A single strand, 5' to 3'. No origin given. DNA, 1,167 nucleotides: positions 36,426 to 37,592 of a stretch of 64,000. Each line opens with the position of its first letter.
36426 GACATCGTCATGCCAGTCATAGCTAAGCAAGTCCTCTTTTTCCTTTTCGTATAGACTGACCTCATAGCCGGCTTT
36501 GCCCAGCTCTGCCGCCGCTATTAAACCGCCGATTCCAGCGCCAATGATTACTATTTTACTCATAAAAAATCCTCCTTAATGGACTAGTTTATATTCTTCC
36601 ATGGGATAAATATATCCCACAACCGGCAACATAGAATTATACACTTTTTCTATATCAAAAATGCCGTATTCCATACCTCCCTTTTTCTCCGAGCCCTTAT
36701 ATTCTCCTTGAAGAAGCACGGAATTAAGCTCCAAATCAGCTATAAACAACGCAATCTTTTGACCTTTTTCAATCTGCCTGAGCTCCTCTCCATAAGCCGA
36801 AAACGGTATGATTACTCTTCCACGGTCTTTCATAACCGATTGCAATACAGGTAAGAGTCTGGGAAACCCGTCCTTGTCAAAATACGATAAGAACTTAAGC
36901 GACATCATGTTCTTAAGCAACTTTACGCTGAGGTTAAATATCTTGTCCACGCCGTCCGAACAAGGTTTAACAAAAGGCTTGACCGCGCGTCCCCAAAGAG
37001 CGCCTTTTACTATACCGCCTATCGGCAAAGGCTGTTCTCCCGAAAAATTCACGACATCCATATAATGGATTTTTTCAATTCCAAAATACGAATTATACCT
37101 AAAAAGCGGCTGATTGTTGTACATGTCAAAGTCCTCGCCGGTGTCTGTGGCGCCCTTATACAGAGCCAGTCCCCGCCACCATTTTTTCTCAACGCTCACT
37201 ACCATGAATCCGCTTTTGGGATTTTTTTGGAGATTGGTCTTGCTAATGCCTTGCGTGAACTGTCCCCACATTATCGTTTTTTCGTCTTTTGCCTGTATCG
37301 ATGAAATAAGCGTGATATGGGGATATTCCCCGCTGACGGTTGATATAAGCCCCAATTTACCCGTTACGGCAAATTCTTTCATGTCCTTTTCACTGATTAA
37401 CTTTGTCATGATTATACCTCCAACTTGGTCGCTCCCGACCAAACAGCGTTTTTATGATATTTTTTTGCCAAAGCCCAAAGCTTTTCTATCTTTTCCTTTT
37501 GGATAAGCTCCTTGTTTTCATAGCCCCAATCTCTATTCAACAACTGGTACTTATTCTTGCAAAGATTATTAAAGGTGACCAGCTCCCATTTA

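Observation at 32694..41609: Glycyl-radical-enzyme operon of unassigned function, with two flavoproteins, an exported glycerophosphodiesterase and an atypical MFS carrier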

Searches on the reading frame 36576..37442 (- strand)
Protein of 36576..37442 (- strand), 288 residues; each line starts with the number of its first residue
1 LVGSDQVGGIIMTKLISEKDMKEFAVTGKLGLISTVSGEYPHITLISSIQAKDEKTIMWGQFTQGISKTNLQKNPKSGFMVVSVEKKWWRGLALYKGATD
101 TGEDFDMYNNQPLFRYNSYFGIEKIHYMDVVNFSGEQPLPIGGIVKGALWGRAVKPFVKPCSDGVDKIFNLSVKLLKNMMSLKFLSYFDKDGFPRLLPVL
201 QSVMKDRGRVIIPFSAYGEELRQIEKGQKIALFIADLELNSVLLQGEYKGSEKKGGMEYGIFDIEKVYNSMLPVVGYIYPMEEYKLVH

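Call 3: search_protein_families(library=pfam, proteins=[window:36576-37442:-])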
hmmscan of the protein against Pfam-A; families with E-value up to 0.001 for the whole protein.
window:36576-37442:- (288 aa): 0 families

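Call 4: search_protein_families(library=ncbifam, proteins=[window:36576-37442:-])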
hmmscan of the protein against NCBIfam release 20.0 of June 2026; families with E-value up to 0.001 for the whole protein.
window:36576-37442:- (288 aa): 0 families

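Call 16: find_homologous_proteins(query=window:36576-37409:-)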
Query window:36576-37409:- (277 aa): 727 proteins with E <= 0.001 among 1141 candidates; the best 120 are listed.
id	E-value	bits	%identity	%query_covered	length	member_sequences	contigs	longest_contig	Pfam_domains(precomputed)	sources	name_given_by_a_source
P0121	2.3e-181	619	100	100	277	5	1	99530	-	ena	-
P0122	4.3e-121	421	67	100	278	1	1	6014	-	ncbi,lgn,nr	ncbi:MAG: hypothetical protein PHC84_04350 [Clostridia bacterium]|nr:hypothetical protein [Clostridi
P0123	1.2e-120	420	66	100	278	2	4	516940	-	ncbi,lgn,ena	-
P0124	1.4e-116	406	63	100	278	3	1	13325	-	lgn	-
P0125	1.5e-115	403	65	100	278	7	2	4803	-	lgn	-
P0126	2.9e-113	396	66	100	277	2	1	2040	PF01243.28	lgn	-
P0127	7.0e-113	394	62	100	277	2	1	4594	-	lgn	-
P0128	1.1e-110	387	61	100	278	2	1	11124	PF01243.28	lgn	-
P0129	1.9e-110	386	61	100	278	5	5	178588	-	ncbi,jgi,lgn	jgi:hypothetical protein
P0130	8.5e-108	378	60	100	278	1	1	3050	PF01243.28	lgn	-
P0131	6.4e-106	372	58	100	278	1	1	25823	PF01243.28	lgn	-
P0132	3.2e-104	366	61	100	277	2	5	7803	-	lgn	-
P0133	1.2e-103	364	58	100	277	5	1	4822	-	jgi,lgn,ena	-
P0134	2.7e-102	360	57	100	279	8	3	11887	-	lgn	-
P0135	4.8e-102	359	58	100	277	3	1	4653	PF01243.28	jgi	jgi:hypothetical protein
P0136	4.5e-101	356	56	100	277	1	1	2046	PF01243.28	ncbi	-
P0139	3.3e-96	340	55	99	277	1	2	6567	PF01243.28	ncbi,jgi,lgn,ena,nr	ncbi:MAG: pyridoxamine 5'-phosphate oxidase family protein [Acholeplasmataceae bacterium]|nr:pyridox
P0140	2.4e-93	330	53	99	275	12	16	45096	PF01243.28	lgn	-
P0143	9.2e-89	315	50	100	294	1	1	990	PF01243.28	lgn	-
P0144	1.8e-88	314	52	100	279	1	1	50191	PF01243.28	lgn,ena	-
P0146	1.3e-80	288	50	99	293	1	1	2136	PF01243.28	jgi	jgi:hypothetical protein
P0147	3.8e-73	264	46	99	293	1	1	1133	PF01243.28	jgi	jgi:hypothetical protein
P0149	7.0e-73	263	46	100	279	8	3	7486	PF01243.28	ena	-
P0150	1.1e-72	263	44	100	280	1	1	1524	PF01243.28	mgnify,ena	mgnify:CR=1 FL=1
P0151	3.7e-72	261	48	96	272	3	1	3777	PF01243.28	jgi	jgi:hypothetical protein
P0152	4.4e-72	261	47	98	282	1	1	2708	PF01243.28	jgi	-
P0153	4.9e-72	260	47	96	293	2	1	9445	PF01243.28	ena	-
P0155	9.9e-72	259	48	94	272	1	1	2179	PF01243.28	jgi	jgi:hypothetical protein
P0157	1.4e-71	259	47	94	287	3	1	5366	PF01243.28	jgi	-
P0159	5.7e-70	254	46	95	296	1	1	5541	PF01243.28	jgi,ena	-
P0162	1.1e-69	253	45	97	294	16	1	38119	PF01243.28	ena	-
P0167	4.8e-69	251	46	96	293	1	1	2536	PF01243.28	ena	-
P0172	2.0e-68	249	44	94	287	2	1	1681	PF01243.28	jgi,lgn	jgi:hypothetical protein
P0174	3.9e-68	248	45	95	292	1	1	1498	PF01243.28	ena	-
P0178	9.2e-68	246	43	97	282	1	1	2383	PF01243.28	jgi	-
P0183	3.3e-67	245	42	97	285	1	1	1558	PF01243.28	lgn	-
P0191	1.0e-65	240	41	100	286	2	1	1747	PF01243.28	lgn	-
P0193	2.3e-65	239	42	96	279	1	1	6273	PF01243.28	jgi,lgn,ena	-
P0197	3.8e-65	238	42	97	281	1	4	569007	PF01243.28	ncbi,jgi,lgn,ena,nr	ncbi:MAG TPA: pyridoxamine 5'-phosphate oxidase family protein [Spirochaetota bacterium]|nr:pyridoxa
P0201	9.3e-65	237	46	95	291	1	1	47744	PF01243.28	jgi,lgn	jgi:hypothetical protein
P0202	1.1e-64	236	42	97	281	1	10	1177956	PF01243.28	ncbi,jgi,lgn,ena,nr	ncbi:MAG TPA: pyridoxamine 5'-phosphate oxidase family protein [Spirochaetota bacterium]|nr:pyridoxa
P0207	1.4e-64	236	42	97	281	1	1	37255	PF01243.28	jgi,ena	-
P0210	1.7e-64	236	39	100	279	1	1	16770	PF01243.28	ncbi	-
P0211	1.8e-64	236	42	99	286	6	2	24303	PF01243.28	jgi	jgi:hypothetical protein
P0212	1.8e-64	236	42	100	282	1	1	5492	PF01243.28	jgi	jgi:hypothetical protein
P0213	2.0e-64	235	42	95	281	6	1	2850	PF01243.28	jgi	jgi:hypothetical protein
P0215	2.3e-64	235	42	97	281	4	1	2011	PF01243.28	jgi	jgi:general stress protein 26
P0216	2.6e-64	235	41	98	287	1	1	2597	PF01243.28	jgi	jgi:hypothetical protein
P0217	2.9e-64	235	43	98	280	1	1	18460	PF01243.28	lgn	-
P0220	4.0e-64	234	43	96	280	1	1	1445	PF01243.28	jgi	-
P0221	4.1e-64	234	40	98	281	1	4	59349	PF01243.28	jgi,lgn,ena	-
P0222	4.8e-64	234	42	99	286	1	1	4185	PF01243.28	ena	-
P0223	4.9e-64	234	41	96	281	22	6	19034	PF01243.28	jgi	jgi:hypothetical protein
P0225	6.9e-64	234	44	95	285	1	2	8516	PF01243.28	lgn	-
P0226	7.6e-64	234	43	93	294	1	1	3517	PF01243.28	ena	-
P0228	9.3e-64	233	42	96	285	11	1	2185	PF01243.28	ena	-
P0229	9.9e-64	233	41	100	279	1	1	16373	PF01243.28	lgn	-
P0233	1.5e-63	233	41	97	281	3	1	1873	PF01243.28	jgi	jgi:hypothetical protein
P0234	1.8e-63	232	41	95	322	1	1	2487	PF01243.28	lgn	-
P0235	1.8e-63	232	42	95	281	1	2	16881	PF01243.28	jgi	jgi:hypothetical protein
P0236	1.8e-63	232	41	98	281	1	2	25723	PF01243.28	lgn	-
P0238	2.9e-63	232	42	97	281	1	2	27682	PF01243.28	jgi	-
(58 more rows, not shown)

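Call 17: search_solved_structures(query=window:36576-37409:-, max_evalue=10)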
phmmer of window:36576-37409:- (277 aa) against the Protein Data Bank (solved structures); distinct sequences matched with E-value up to 10: 4.
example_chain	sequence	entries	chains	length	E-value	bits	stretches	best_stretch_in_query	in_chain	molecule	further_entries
2htd_A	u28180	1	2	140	0.058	15.7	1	155-229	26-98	Predicted flavin-nucleotide-binding protein from COG3576 family structurally related to py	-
5esc_A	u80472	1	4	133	0.18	14.1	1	9-73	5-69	HupZ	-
7kpz_A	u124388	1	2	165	0.29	13.4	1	9-74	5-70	HupZ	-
7kq2_A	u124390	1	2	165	0.3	13.4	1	9-74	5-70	HupZ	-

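Call 29: search_solved_structures(query=A1, max_evalue=10, show_alignments=3)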
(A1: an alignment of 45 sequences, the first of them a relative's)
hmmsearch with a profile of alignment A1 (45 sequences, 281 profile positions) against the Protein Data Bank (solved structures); distinct sequences matched with E-value up to 10: 8.
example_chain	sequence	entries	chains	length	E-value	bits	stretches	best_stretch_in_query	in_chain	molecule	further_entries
5esc_A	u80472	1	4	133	0.0058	19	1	18-80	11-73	HupZ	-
7kpz_A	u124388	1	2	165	0.0099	18.2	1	18-80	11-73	HupZ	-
7kq2_A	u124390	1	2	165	0.011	18.1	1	18-80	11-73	HupZ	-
2htd_A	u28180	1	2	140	0.026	16.8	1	155-227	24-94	Predicted flavin-nucleotide-binding protein from COG3576 family structurally related to py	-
3qiv_A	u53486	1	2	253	0.052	15.9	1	70-160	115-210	short-chain dehydrogenase or 3-oxoacyl-[acyl-carrier-protein] reductase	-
3in6_A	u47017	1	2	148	0.14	14.4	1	23-79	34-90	FMN-binding protein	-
2hq7_A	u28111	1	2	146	0.34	13.2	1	176-239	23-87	Protein, related to general stress protein 26(GS26) of B.subtilis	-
1rfe_A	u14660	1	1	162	0.4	13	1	7-38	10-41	hypothetical protein Rv2991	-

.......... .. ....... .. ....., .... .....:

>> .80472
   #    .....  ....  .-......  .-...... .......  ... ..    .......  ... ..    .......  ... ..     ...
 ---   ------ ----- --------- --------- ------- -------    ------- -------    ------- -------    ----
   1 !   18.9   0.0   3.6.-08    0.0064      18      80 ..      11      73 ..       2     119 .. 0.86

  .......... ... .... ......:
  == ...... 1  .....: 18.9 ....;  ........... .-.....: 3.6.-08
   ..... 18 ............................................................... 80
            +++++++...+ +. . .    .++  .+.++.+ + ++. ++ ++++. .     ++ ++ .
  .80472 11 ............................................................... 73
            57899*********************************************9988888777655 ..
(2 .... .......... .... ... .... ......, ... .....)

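Call 36: predict_structure(alignment_id=A1)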
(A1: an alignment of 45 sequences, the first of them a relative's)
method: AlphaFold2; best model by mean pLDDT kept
length: 277 residues; sequences in the alignment: 45
mean_pLDDT: 90.9   pTM: 0.89
mean pLDDT of the five models: 90.9, 90.4, 90.3, 90.3, 90.2
residues with pLDDT >= 90: 209; 70-90: 51; 50-70: 13; < 50: 4
segments of 3 or more residues with pLDDT < 50: 104-106
pLDDT, mean of each block of 10 residues (from residue 1): 84 87 96 92 93 83 97 92 95 88 58 92 94 94 94 92 93 97 97 97 96 98 91 98 94 93 83 67
secondary structure, 60 per line:
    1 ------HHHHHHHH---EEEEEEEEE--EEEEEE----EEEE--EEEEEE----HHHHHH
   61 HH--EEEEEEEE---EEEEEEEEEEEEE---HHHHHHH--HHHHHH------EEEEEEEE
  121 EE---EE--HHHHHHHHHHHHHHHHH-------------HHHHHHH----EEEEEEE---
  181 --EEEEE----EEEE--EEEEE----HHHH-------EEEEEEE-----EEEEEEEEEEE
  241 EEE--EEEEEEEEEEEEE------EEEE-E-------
elements in order: H7-14 E18-26 E29-34 E39-42 E45-50 H55-62 E65-72 E76-88 H92-98 H101-106 E113-122 H130-146 H160-166 E171-177 E183-187 E192-195 E198-202 H207-210 E218-224 E230-243 E246-258 E265-268
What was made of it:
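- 36576..37409 (-): Tandem PNPOx-like split-barrel protein (277 aa), the obligate partner of this GRE. The N-terminal lobe keeps an S56-K57...N63-P64 motif of the FMN-phosphate type. AlphaFold pLDDT 90.9, pTM 0.89 (call 36).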

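Call 38: fold_search(model_id=the predicted structure, library=pdb)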
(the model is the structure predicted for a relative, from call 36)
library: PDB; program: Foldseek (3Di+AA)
matches with E <= 10: 924; with E <= 0.001: 56
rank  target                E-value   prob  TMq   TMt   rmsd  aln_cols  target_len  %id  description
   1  7kq2_B                1.2e-06  1.00  0.36  0.75   3.1       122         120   19  1.98 A resolution crystal structure of Group A Streptococcus H111A HupZ-V5-His6 (released 2021-02-10)
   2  5vx6_A                1.2e-06  1.00  0.24  0.31  19.5       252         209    7  Structure of Bacillus subtilis Inhibitor of motility (MotI/DgrA) (released 2017-11-22)
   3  7kq2_A                1.4e-06  1.00  0.36  0.77   3.1       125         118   17  1.98 A resolution crystal structure of Group A Streptococcus H111A HupZ-V5-His6 (released 2021-02-10)
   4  7mie                  2.8e-06  1.00  0.25  0.29  19.6       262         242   12  Crystal structure of the Borreliella burgdorferi PlzA protein in complex with c-di-GMP (released 2021-06-30)
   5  5esc_A                3.0e-06  1.00  0.36  0.78   2.8       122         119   17  Crystal structure of Group A Streptococcus HupZ (released 2016-05-25)
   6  7kpz_A                3.0e-06  1.00  0.36  0.73   2.8       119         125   18  1.70 A resolution crystal structure of Group A Streptococcus HupZ-V5-His6 (released 2021-02-10)
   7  7kpz_B                3.9e-06  1.00  0.35  0.72   3.1       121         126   17  1.70 A resolution crystal structure of Group A Streptococcus HupZ-V5-His6 (released 2021-02-10)
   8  3in6_A                7.5e-06  1.00  0.35  0.63   2.9       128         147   20  Crystal structure of a fmn-binding protein (swol_0183) from syntrophomonas wolfei subsp. wolfei at 2.12 A resolution (released 2009-08-25)
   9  2rde_A                1.2e-05  1.00  0.27  0.32  16.0       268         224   10  Crystal structure of VCA0042 complexed with c-di-GMP (released 2007-10-30)
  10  5vx6_B                1.4e-05  1.00  0.22  0.28  19.1       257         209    7  Structure of Bacillus subtilis Inhibitor of motility (MotI/DgrA) (released 2017-11-22)
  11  2htd_B                1.6e-05  1.00  0.34  0.70   3.8       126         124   15  CRYSTAL STRUCTURE OF A PUTATIVE PYRIDOXAMINE 5'-PHOSPHATE OXIDASE (LDB0262) FROM LACTOBACILLUS DELBRUECKII SUBSP. AT 1 (released 2006-08-15)
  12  2htd_A                2.4e-05  1.00  0.34  0.71   3.8       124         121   11  CRYSTAL STRUCTURE OF A PUTATIVE PYRIDOXAMINE 5'-PHOSPHATE OXIDASE (LDB0262) FROM LACTOBACILLUS DELBRUECKII SUBSP. AT 1 (released 2006-08-15)
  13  2q9k                  3.6e-05  1.00  0.32  0.58   3.2       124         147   17  Crystal structure of a putative oxidoreductase (exig_1997) from exiguobacterium sibiricum 255-15 at 1.59 A resolution (released 2007-06-19)
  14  3f7e_A                4.8e-05  1.00  0.34  0.67   4.2       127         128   12  MSMEG_3380 F420 Reductase (released 2009-10-20)
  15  2rde_B                5.3e-05  1.00  0.28  0.33  16.1       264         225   12  Crystal structure of VCA0042 complexed with c-di-GMP (released 2007-10-30)
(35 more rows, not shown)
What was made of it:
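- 36576..37409 (-): Foldseek matches each lobe to HupZ, FMN-binding protein, PNPOx-like proteins and F420 reductases (call 38).
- On PNPOx-like FMN-binding split barrel (PF01243): Foldseek probability 1.0 to HupZ, 3IN6, 2HTD and the FMN-binding protein for each lobe (calls 36, 38).
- Checked: Its AlphaFold model (pLDDT 90.9) consists of two split barrels, each matching HupZ, FMN-binding or PNPOx-like proteins (calls 36, 38).
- The fold matches the small electron-transfer FMN-binding protein of Desulfovibrio (call 38).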

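Call 45: find_related_loci(query=A1, collection=genome_contigs, flank=10000)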
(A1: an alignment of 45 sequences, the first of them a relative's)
Query A1 (277 aa) in genome_contigs; peptide patterns used: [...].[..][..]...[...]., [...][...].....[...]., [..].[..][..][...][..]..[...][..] (x = any residue, [..] = any of these).
599 stretches matched a pattern (row limit reached: there are more); 566 encode a relative of the query (tblastn E <= 1e-3); the best 80 are kept; 80 distinct loci.
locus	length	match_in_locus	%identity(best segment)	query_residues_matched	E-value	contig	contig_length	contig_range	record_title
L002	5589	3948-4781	67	1-277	6e-125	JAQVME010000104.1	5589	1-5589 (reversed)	MAG: Clostridia bacterium isolate STF1_126 NODE_56695_length_5589_cov_2.833394_Sandtown_F1, whole genome shotgun sequenc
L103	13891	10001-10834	63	1-277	3e-121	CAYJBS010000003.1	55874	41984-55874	MAG TPA_asm: uncultured Christensenella sp. isolate ERP122455_co1_162 genome assembly, contig: NODE_31_length_55874_cov_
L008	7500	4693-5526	62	1-277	1e-118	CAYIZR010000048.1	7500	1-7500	MAG TPA_asm: uncultured Christensenella sp. isolate ERP122455_co1_199 genome assembly, contig: NODE_3370_length_7500_cov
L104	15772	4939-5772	61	1-277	3e-114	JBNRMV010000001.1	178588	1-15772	MAG: Christensenellales bacterium isolate UACH.msa k127_205063, whole genome shotgun sequence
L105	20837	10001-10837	57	1-277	2e-107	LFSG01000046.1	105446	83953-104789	MAG: Clostridiales bacterium DTU072 scaffold1770, whole genome shotgun sequence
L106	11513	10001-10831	58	1-277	5e-106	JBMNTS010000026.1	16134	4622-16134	MAG: Christensenellales bacterium isolate SBF912SR2HQ0016 scaffold_15566_c1, whole genome shotgun sequence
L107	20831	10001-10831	56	1-277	3e-104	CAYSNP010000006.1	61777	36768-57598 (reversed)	MAG TPA_asm: uncultured Christensenellaceae bacterium isolate binchicken_co139_91 genome assembly, contig: NODE_510_leng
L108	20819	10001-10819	51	4-277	1e-92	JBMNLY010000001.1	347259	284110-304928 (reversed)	MAG: Bacilli bacterium isolate SBF912LR0HQ0125 contig_21604, whole genome shotgun sequence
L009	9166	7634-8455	46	3-276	4e-77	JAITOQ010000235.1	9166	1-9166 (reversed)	MAG: Clostridiales bacterium isolate Po218_bin63 k119_920700, whole genome shotgun sequence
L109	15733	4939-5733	49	3-267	1e-76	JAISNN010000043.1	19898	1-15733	MAG: Clostridiales bacterium isolate Im510_bin91 k119_2812840, whole genome shotgun sequence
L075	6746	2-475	74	120-277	9e-76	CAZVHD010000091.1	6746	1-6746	MAG TPA_asm: uncultured Christensenella sp. isolate SRP252850_co1_273 genome assembly, contig: NODE_21435_length_6746_co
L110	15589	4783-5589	42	1-269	1e-73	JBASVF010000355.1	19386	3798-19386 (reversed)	MAG: Desulfomonilia bacterium isolate MFD13470_ilm_asm_bin26 k127_16207, whole genome shotgun sequence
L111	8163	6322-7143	43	11-277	9e-72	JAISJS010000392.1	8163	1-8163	MAG: Treponema sp. isolate Hs463_bin133 k119_2142859, whole genome shotgun sequence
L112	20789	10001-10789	43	7-269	9e-72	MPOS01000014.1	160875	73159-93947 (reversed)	MAG: Deltaproteobacteria bacterium Phox-21 k99_19648, whole genome shotgun sequence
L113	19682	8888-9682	41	5-269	1e-71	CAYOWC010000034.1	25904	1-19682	MAG TPA_asm: uncultured Desulfobacteraceae bacterium isolate binchicken_co47_163 genome assembly, contig: NODE_1225_leng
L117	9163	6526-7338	41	6-276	4e-70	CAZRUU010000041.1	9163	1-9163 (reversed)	MAG TPA_asm: uncultured Syntrophaceae bacterium isolate SRP191223_co2_122 genome assembly, contig: NODE_6924_length_9163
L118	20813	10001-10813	41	7-276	4e-70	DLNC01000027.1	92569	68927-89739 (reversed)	MAG TPA_asm: Syntrophaceae bacterium UBA7520 UBA7520_contig_30, whole genome shotgun sequence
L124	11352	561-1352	45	11-269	2e-69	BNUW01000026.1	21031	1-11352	Spirochaetia bacterium MS499-40 DNA, sequence026, whole genome shotgun sequence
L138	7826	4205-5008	41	9-276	6e-68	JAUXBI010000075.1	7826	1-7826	MAG: Syntrophaceae bacterium isolate CSMAG_2795 CSMAG_2795_k117_1995852_length_7826_cov_16.0000, whole genome shotgun se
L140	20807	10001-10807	43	1-269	4e-68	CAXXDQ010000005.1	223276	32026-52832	MAG: Desulfomonilia bacterium isolate 0c9ce0d9-ef91-441a-a17a-dc80b036fdfb genome assembly, contig: contig_5, whole geno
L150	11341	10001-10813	40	1-269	2e-67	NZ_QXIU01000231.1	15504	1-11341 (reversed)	Candidatus Cryosericum odellii strain SMC5 SMC5_231, whole genome shotgun sequence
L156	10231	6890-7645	43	18-269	3e-67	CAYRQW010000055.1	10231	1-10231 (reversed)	MAG TPA_asm: uncultured Caldisericota bacterium isolate binchicken_co269_183 genome assembly, contig: NODE_6628_length_1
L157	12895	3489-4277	44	11-269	3e-67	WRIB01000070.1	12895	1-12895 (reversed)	MAG: Treponema sp. isolate Nt197P3bin20 Ga0082212_10009034, whole genome shotgun sequence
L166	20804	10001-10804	40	9-276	3e-66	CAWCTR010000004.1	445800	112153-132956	MAG: uncultured delta proteobacterium isolate MFD01476.bin.2.8 genome assembly, contig: contig_16361, whole genome shotg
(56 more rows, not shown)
